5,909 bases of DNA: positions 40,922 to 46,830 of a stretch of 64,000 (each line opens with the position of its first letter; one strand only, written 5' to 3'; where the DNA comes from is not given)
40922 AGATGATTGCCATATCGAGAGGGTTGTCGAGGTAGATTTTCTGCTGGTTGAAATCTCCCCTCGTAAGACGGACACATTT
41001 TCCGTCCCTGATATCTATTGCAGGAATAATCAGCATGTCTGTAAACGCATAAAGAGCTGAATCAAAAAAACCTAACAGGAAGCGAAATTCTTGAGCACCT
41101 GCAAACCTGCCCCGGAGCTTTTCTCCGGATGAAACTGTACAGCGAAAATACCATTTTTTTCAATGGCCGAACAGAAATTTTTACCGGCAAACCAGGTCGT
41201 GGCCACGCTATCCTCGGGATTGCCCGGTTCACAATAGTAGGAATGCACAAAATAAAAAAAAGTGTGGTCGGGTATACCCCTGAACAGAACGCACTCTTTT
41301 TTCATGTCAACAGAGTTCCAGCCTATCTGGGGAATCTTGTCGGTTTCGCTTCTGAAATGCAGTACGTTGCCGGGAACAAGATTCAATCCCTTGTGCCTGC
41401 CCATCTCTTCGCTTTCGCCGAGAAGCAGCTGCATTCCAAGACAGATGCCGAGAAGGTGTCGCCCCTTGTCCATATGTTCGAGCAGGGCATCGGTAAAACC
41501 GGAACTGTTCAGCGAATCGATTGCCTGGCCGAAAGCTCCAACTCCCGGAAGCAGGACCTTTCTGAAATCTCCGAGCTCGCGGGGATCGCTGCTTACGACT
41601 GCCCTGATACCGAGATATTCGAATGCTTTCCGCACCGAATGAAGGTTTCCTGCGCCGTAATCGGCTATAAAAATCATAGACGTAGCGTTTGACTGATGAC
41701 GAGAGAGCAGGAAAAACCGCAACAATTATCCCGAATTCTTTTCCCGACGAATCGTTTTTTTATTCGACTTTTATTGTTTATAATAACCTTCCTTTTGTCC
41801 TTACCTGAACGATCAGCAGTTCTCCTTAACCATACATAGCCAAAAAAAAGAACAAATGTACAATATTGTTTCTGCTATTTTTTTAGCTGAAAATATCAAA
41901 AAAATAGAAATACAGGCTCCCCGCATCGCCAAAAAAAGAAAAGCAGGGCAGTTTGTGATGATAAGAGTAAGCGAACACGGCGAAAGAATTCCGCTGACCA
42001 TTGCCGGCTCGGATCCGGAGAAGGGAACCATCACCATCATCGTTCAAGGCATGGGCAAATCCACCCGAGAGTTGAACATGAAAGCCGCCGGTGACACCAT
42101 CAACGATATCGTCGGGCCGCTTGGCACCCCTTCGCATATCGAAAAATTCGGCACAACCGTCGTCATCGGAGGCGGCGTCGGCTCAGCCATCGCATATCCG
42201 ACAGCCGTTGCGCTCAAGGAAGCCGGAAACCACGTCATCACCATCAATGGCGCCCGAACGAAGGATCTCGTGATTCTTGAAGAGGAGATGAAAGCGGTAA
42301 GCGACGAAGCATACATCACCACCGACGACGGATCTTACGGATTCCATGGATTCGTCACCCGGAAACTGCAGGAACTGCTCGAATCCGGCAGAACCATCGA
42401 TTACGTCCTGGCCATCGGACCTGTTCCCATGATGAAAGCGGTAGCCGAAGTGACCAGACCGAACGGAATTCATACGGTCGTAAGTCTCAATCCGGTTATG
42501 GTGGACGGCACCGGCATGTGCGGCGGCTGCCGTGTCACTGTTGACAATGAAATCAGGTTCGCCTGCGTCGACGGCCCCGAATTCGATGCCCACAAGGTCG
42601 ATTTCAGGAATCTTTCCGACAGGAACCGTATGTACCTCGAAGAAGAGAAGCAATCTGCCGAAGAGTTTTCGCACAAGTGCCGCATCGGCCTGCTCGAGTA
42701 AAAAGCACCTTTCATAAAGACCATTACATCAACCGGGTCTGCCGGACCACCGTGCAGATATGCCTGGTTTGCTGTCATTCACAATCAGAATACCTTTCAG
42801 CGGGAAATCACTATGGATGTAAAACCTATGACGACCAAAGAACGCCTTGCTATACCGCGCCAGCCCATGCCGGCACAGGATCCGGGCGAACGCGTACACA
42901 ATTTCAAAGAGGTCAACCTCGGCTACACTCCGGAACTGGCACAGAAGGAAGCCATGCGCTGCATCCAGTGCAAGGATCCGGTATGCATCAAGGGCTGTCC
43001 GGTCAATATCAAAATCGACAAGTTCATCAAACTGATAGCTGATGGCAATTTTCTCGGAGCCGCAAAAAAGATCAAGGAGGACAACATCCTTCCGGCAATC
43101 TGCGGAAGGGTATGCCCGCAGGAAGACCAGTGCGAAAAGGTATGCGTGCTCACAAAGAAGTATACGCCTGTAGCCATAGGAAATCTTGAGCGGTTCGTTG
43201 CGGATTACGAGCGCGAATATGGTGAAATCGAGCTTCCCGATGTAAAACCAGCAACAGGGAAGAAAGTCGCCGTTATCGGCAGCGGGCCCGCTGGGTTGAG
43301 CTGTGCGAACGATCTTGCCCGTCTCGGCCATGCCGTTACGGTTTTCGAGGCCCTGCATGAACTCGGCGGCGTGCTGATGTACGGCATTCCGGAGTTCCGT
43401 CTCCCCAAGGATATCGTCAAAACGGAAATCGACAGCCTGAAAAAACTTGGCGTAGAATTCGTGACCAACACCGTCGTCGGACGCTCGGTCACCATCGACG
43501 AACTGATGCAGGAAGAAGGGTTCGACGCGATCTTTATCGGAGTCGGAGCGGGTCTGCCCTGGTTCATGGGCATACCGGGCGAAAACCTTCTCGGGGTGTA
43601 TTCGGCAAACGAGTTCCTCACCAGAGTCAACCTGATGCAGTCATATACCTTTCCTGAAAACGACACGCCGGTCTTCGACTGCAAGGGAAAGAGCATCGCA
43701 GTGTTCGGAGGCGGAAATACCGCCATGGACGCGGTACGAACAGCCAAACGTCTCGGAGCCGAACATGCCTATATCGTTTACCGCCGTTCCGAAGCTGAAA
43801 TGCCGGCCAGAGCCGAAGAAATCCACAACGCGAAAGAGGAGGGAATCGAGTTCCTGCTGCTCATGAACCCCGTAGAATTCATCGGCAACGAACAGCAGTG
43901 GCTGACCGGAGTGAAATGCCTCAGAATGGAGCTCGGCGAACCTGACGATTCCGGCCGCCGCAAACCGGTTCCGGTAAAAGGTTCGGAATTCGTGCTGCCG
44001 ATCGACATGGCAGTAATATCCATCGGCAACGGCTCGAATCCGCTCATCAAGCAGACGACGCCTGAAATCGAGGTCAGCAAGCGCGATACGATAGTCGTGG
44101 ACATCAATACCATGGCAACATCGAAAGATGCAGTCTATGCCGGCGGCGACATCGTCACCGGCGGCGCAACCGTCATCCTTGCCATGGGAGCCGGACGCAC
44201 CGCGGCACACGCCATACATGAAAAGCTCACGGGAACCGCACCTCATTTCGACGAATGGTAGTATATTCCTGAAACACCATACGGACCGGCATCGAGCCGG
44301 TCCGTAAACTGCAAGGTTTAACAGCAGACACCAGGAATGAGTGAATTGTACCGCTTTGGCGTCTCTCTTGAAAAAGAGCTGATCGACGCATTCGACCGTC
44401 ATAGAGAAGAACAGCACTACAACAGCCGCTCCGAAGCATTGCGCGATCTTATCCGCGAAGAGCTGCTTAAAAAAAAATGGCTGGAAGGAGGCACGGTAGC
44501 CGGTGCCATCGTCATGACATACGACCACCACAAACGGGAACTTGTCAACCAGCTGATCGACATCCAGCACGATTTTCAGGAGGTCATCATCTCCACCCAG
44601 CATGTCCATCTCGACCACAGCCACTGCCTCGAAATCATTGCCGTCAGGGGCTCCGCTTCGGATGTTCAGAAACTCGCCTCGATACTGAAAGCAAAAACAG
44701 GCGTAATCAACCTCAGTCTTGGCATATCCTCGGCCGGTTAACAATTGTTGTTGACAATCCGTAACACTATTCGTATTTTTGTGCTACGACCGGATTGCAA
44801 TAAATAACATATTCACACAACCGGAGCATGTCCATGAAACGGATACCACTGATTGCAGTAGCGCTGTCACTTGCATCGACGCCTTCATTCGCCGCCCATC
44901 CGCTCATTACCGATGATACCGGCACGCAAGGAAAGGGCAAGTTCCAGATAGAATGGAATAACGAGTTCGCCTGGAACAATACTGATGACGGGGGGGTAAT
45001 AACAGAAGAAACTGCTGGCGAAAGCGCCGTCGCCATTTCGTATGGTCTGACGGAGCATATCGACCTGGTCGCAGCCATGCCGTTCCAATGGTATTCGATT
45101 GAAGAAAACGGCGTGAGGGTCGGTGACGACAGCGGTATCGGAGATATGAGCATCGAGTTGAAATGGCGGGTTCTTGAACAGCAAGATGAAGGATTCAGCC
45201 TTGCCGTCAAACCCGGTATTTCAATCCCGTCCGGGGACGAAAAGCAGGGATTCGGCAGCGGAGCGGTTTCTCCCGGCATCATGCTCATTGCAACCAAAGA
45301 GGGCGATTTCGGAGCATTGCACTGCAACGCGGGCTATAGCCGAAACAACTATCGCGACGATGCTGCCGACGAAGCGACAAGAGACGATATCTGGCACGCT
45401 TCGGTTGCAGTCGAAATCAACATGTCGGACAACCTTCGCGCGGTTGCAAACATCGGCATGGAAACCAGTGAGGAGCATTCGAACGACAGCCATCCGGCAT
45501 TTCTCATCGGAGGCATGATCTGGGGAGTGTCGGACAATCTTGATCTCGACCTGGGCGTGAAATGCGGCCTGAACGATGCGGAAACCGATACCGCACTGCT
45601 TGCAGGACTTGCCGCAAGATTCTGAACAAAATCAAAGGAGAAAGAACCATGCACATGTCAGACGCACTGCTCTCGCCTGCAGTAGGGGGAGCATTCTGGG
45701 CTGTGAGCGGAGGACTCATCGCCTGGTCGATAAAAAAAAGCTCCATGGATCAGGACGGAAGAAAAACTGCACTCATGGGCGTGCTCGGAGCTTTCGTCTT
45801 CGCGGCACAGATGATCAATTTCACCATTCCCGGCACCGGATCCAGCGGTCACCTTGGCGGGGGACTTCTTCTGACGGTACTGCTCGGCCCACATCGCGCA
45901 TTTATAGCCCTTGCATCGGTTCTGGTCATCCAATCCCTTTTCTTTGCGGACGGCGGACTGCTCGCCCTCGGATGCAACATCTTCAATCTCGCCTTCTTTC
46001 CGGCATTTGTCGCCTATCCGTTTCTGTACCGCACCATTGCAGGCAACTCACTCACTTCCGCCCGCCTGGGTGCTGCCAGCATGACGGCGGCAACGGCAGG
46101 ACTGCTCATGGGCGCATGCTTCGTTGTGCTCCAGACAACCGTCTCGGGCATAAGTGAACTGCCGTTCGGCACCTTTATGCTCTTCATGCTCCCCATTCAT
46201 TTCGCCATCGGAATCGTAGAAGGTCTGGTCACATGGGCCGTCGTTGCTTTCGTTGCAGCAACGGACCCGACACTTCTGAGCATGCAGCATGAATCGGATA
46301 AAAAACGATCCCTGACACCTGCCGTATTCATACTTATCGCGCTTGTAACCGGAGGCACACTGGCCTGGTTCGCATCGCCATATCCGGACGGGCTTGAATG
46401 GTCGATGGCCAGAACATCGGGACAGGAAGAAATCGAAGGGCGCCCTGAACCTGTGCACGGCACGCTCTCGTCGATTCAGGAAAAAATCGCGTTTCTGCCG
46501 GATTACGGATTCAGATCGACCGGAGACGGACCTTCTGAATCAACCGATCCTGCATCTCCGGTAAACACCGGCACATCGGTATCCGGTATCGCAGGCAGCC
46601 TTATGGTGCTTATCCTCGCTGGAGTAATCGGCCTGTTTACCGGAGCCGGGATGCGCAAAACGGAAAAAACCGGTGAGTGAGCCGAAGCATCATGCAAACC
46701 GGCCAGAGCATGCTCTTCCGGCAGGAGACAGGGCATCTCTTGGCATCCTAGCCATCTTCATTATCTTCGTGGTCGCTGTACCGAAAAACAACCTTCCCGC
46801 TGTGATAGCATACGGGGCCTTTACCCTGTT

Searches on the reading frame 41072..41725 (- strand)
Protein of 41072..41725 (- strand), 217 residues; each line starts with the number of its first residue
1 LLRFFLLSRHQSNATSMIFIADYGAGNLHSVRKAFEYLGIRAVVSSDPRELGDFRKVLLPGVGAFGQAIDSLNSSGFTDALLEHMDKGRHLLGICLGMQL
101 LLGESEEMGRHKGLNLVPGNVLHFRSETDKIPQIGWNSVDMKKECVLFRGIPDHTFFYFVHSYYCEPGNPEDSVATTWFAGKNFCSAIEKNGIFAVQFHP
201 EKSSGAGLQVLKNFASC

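Call 69: search_protein_families(library=pfam, proteins=[window:41072-41725:-], max_evalue=0.00001)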
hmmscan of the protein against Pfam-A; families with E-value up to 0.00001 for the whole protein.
window:41072-41725:- (217 aa): 2 families
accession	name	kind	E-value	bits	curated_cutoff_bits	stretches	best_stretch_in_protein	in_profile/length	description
PF00117.34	GATase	-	9.6e-19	68.2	22.8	1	21-214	3-186/190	Glutamine amidotransferase class-I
PF07685.20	GATase_3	-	5.7e-07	29.8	27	1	44-119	30-113/196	CobB/CobQ-like glutamine amidotransferase domain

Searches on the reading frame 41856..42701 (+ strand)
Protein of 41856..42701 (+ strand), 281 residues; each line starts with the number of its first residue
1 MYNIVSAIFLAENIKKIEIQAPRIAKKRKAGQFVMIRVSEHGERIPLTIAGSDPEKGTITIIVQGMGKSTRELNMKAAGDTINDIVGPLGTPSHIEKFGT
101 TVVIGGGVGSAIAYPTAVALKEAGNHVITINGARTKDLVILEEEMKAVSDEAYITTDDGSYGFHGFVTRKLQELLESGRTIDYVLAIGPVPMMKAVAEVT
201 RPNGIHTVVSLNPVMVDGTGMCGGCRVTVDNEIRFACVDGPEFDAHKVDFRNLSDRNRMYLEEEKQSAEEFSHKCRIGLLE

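Call 69: search_protein_families(library=pfam, proteins=[window:41856-42701:+], max_evalue=0.00001)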
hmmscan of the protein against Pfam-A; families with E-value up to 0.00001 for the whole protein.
window:41856-42701:+ (281 aa): 1 family
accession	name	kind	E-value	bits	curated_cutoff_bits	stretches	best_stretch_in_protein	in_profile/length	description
PF10418.14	DHODB_Fe-S_bind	-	5.9e-14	52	23.9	1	213-249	2-41/41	Iron-sulfur cluster binding domain of dihydroorotate dehydrogenase B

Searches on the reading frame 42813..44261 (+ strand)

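Call 69: search_protein_families(library=pfam, proteins=[window:42813-44261:+], max_evalue=0.00001)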
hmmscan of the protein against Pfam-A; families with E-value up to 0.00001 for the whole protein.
window:42813-44261:+ (482 aa): 6 families
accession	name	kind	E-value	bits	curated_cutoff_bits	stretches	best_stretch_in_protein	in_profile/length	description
PF14691.11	Fer4_20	-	6.8e-44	148.7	25.8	1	27-136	1-111/113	Dihydroprymidine dehydrogenase domain II, 4Fe-4S cluster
PF07992.20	Pyr_redox_2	-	1.2e-31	110.7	26.1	1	150-461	1-291/291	Pyridine nucleotide-disulphide oxidoreductase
PF00070.33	Pyr_redox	-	1.7e-15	57.7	22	1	151-226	1-67/82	Pyridine nucleotide-disulphide oxidoreductase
PF13450.12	NAD_binding_8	-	5.6e-08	33.4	21.9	1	154-187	1-34/68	NAD(P)-binding Rossmann-like domain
PF01262.27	AlaDh_PNT_C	-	6.7e-07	29.4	23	0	144-180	26-59/214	Alanine dehydrogenase/PNT, C-terminal domain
PF01266.30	DAO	-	7.7e-07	29.4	27.9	0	151-185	1-35/353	FAD dependent oxidoreductase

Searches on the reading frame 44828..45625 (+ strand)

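Call 69: search_protein_families(library=pfam, proteins=[window:44828-45625:+], max_evalue=0.00001)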
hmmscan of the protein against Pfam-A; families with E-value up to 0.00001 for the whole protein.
window:44828-45625:+ (265 aa): 1 family
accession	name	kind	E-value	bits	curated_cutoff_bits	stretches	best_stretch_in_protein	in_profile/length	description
PF13557.12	Phenol_MetA_deg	-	7.2e-29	102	22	1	54-265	14-242/242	Putative MetA-pathway of phenol degradation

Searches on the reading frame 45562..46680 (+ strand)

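Call 70: search_protein_families(library=pfam, proteins=[window:45562-46680:+], max_evalue=0.00001)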
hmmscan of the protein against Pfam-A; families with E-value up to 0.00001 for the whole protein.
window:45562-46680:+ (372 aa): 2 families
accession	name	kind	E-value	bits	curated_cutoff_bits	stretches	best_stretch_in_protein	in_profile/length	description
PF01891.21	CbiM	-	3e-53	181.2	23.1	1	31-237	1-204/205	Cobalt uptake substrate-specific transmembrane region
PF13190.11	PDGLE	-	5.1e-28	97.3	27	1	254-359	5-99/102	PDGLE domain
